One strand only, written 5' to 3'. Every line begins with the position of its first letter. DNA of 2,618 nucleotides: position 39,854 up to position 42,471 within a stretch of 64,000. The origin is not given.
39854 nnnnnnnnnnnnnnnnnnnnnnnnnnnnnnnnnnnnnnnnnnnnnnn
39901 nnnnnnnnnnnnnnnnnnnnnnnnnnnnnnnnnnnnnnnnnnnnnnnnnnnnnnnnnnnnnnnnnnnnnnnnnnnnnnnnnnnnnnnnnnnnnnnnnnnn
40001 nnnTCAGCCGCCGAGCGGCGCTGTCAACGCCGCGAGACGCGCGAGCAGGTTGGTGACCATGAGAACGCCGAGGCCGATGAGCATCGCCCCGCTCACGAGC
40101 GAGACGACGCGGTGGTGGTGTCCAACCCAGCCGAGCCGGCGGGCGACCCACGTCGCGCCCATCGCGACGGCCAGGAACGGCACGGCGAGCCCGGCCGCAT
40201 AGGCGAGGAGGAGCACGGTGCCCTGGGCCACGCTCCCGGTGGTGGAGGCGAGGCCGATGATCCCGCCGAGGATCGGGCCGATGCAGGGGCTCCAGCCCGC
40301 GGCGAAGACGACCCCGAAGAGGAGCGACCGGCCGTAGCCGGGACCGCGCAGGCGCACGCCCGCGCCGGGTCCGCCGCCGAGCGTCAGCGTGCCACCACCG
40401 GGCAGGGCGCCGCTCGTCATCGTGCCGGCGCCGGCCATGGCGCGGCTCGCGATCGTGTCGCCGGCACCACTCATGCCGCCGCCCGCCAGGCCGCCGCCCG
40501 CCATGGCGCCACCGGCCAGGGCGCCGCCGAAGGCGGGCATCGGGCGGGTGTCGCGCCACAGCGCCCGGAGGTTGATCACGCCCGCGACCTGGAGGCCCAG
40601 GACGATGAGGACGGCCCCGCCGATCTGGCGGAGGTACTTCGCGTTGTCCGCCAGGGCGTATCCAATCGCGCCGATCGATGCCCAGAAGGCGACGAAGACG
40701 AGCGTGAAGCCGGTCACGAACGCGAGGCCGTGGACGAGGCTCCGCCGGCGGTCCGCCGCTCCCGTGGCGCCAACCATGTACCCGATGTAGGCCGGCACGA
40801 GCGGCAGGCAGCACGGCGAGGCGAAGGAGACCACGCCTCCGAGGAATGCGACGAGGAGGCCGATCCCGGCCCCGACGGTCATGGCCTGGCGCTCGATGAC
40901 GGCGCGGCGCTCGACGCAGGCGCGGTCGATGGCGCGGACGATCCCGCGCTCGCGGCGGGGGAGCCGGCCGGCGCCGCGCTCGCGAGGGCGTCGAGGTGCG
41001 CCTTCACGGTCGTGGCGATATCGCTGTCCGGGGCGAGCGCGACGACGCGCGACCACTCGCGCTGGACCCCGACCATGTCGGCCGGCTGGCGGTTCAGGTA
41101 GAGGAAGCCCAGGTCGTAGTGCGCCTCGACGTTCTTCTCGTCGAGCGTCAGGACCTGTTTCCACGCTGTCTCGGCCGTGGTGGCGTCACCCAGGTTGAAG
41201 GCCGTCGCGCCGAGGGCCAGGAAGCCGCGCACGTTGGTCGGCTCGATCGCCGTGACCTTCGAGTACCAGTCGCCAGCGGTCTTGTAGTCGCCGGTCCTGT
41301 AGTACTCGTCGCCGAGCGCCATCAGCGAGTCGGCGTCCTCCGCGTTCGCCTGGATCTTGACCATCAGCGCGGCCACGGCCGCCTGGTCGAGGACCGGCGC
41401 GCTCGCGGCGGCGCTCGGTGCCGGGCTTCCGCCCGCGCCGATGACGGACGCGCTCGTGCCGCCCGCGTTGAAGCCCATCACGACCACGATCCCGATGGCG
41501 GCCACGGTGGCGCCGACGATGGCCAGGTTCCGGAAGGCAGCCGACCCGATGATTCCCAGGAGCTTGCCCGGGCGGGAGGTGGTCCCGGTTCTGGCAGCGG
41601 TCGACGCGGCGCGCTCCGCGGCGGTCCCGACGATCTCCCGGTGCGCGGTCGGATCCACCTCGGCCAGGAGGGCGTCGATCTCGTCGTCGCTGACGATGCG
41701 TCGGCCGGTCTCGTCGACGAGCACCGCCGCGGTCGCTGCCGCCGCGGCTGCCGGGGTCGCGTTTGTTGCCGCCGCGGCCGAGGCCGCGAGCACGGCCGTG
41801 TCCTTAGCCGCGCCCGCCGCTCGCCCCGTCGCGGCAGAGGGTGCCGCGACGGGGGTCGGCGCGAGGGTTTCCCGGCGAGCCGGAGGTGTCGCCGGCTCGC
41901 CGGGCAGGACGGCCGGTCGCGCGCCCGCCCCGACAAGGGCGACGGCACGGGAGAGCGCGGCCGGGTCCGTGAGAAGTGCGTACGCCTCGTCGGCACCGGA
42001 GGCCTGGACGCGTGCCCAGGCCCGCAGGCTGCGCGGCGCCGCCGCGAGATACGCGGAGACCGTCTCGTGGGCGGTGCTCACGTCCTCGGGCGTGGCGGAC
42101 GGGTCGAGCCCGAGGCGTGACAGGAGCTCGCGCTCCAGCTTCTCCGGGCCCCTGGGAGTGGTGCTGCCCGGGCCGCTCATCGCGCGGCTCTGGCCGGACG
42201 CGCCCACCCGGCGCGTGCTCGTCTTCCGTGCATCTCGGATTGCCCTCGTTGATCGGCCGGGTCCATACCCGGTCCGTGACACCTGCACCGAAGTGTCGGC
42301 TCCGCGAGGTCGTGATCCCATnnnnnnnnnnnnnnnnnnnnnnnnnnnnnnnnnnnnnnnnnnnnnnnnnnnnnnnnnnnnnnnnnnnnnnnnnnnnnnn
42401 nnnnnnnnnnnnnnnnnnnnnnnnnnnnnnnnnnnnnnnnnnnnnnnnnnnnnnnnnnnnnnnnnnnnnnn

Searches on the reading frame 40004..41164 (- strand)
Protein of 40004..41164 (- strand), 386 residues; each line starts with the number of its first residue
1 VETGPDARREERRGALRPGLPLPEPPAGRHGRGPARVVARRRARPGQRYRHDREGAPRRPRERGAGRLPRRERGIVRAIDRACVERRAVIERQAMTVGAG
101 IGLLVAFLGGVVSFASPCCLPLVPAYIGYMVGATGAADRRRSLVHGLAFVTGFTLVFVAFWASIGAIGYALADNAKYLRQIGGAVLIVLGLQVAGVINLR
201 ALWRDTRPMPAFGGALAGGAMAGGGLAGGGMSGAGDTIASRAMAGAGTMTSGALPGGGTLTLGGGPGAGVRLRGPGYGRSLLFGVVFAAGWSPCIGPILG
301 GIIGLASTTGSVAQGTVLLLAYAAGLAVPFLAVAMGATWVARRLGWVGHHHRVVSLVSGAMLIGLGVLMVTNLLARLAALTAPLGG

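Call 3: search_protein_families(library=pfam, proteins=[window:40004-41164:-], max_evalue=0.01)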
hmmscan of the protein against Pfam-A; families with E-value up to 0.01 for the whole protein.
window:40004-41164:- (386 aa): 1 family
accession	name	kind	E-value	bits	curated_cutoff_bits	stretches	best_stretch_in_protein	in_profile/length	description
PF02683.22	DsbD_TM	-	1.8e-15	57.3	27.1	2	103-223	4-127/219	Cytochrome C biogenesis protein transmembrane domain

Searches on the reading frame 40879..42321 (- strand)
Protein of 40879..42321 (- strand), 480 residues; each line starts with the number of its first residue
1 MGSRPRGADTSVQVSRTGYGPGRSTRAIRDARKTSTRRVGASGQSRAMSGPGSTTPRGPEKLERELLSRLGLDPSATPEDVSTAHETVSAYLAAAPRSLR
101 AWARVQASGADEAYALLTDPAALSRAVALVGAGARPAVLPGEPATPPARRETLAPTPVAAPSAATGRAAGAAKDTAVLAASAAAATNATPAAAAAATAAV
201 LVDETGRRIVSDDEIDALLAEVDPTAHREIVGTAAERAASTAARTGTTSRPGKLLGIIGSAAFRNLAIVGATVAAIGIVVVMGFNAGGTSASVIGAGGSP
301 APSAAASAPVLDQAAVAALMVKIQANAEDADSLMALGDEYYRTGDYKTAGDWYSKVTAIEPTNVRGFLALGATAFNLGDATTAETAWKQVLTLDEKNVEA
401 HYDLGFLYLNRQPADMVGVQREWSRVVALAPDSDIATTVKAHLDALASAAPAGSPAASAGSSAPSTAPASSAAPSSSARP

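Call 3: search_protein_families(library=pfam, proteins=[window:40879-42321:-], max_evalue=0.01)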
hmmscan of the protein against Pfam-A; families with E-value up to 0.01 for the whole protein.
window:40879-42321:- (480 aa): 10 families
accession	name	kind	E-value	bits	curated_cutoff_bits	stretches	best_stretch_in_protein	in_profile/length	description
PF13414.12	TPR_11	-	1e-13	51.2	26.8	2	337-378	1-42/42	TPR repeat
PF07719.23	TPR_2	-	3.1e-09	36.7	27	1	330-363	1-34/34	Tetratricopeptide repeat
PF13431.12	TPR_17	-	3.9e-09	36.5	24.4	0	353-384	2-33/34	Tetratricopeptide repeat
PF00515.34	TPR_1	-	2.3e-07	30.8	27.8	0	330-363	1-34/34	Tetratricopeptide repeat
PF23914.1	TPR_CcmH_CycH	-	8.3e-07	29.4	42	1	329-396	90-153/158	Cytochrome c-type biogenesis protein H TPR domain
PF13181.12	TPR_8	-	5.9e-06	26.5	25.7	0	330-363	1-34/34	Tetratricopeptide repeat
PF13428.12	TPR_14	-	0.00088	20.2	23.5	0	332-371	3-42/44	Tetratricopeptide repeat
PF12895.13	ANAPC3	-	0.0031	18.2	27.2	1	324-386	17-78/82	Anaphase-promoting complex, cyclosome, subunit 3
PF13424.12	TPR_12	-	0.0054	17.3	30.1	0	328-359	43-74/77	Tetratricopeptide repeat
PF13432.12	TPR_16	-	0.0069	17.3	32.7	0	308-361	17-62/65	Tetratricopeptide repeat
